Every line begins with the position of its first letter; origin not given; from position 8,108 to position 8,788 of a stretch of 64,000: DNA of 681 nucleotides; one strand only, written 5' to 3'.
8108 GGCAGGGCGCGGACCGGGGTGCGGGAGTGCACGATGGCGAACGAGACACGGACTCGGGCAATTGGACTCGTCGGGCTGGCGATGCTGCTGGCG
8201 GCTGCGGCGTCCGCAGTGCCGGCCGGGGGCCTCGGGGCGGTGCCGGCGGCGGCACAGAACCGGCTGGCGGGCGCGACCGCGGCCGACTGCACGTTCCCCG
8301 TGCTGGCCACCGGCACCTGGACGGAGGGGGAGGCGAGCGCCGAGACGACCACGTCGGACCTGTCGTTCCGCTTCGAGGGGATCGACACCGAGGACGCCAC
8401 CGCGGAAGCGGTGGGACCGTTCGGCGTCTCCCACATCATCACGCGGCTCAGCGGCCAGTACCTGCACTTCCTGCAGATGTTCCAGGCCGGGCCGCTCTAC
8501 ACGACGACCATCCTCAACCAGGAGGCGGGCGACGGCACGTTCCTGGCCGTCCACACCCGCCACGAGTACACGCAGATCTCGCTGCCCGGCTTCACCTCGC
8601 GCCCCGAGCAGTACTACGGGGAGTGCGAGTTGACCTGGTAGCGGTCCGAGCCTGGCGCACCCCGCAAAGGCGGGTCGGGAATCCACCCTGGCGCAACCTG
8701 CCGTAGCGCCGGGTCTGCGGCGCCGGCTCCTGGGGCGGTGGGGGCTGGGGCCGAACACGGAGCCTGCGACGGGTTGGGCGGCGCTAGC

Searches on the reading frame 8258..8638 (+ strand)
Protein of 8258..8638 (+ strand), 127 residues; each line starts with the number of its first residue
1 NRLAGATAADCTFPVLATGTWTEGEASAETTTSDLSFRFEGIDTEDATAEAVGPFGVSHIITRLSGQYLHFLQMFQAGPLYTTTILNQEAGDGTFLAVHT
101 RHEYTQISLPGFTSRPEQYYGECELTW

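Call 71: predict_structure(alignment_id=A3)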
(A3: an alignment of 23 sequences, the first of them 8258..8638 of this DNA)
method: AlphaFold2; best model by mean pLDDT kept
length: 127 residues; sequences in the alignment: 23
mean_pLDDT: 85.2   pTM: 0.79
mean pLDDT of the five models: 85.2, 85.2, 84.3, 79.6, 73.3
residues with pLDDT >= 90: 66; 70-90: 44; 50-70: 12; < 50: 5
segments of 3 or more residues with pLDDT < 50: 107-111
pLDDT, mean of each block of 10 residues (from residue 1): 91 92 78 94 92 82 91 77 91 93 59 75 96
secondary structure, 60 per line:
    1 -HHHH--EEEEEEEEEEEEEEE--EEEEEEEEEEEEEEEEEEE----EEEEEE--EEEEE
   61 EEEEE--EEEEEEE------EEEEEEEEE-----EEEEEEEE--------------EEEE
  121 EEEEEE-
elements in order: H2-5 E8-22 E25-43 E48-53 E56-65 E68-74 E81-89 E95-102 E117-126

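Call 73: fold_search(model_id=the predicted structure, library=pdb)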
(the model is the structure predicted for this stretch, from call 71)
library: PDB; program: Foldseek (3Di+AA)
matches with E <= 10: 993; with E <= 0.001: 0
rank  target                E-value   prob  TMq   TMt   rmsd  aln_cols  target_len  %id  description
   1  7pi0_O                1.2e-03  0.99  0.34  0.23  11.3       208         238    7  Unstacked compact Dunaliella PSII (released 2022-08-17)
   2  3jcu_O                1.8e-03  0.98  0.34  0.22  12.8       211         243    8  Cryo-EM structure of spinach PSII-LHCII supercomplex at 3.2 Angstrom resolution (released 2016-05-25)
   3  5xnl_O                2.1e-03  0.97  0.33  0.22  12.6       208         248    8  Structure of stacked C2S2M2-type PSII-LHCII supercomplex from Pisum sativum (released 2017-09-20)
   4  9lk4_O                2.8e-03  0.99  0.40  0.29  11.2       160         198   11  Cryo-EM structure of Lhcb4.1-C2S2 PSII-LHCII supercomplex from Arabidopsis thaliana (released 2025-06-18)
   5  7oui_O                3.8e-03  0.99  0.38  0.28  10.4       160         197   10  Structure of C2S2M2-type Photosystem supercomplex from Arabidopsis thaliana (digitonin-extracted) (released 2021-08-18)
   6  6jlu_O                4.0e-03  0.98  0.38  0.23  10.6       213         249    8  Structure of PSII-FCP supercomplex from a centric diatom Chaetoceros gracilis at 3.02 angstrom resolution (released 2019-07-31)
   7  8j5k_O                4.9e-03  0.99  0.40  0.25  10.0       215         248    7  Structural insights into photosystem II supercomplex and trimeric FCP antennae of a centric diatom Cyclotella meneghin (released 2023-12-20)
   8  9i4t_O                5.5e-03  0.99  0.41  0.25  11.6       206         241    8  Photosystem II from Arabidopsis thaliana (released 2026-03-25)
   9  8bd3_O                6.1e-03  0.94  0.32  0.21  11.7       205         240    9  Cryo-EM structure of the Photosystem II - LHCII supercomplex from Chlorella ohadi (released 2023-08-09)
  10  6kad_O                6.7e-03  0.90  0.33  0.22  12.4       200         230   10  Cryo-EM structure of the C2S2M2L2-type PSII-LHCII supercomplex from Chlamydomonas reihardtii (released 2019-10-23)
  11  8xr6_O                1.9e-02  0.84  0.33  0.20  12.1       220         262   10  Cryo-EM structure of cryptophyte photosystem II (released 2024-06-19)
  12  8wb4_O                2.4e-02  0.80  0.33  0.23  13.0       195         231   11  Structure of PSII-ACPII supercomplex from cryptophyte algae (released 2024-06-05)
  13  9hd7_O                2.7e-02  0.85  0.34  0.23  10.4       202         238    7  Cryo-EM structure of photosystem II C2S2M2L2 supercomplex from the green alga Chlorella ohadii (released 2025-11-12)
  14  1r0u                  4.3e-02  0.72  0.30  0.28   7.7       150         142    6  Crystal structure of ywiB protein from Bacillus subtilis (released 2003-12-30)
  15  3fkh_C                4.5e-02  0.28  0.19  0.19  12.4       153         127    7  Crystal structure of Putative pyridoxamine 5'-phosphate oxidase (NP_601736.1) from CORYNEBACTERIUM GLUTAMICUM ATCC 130 (released 2009-01-13)
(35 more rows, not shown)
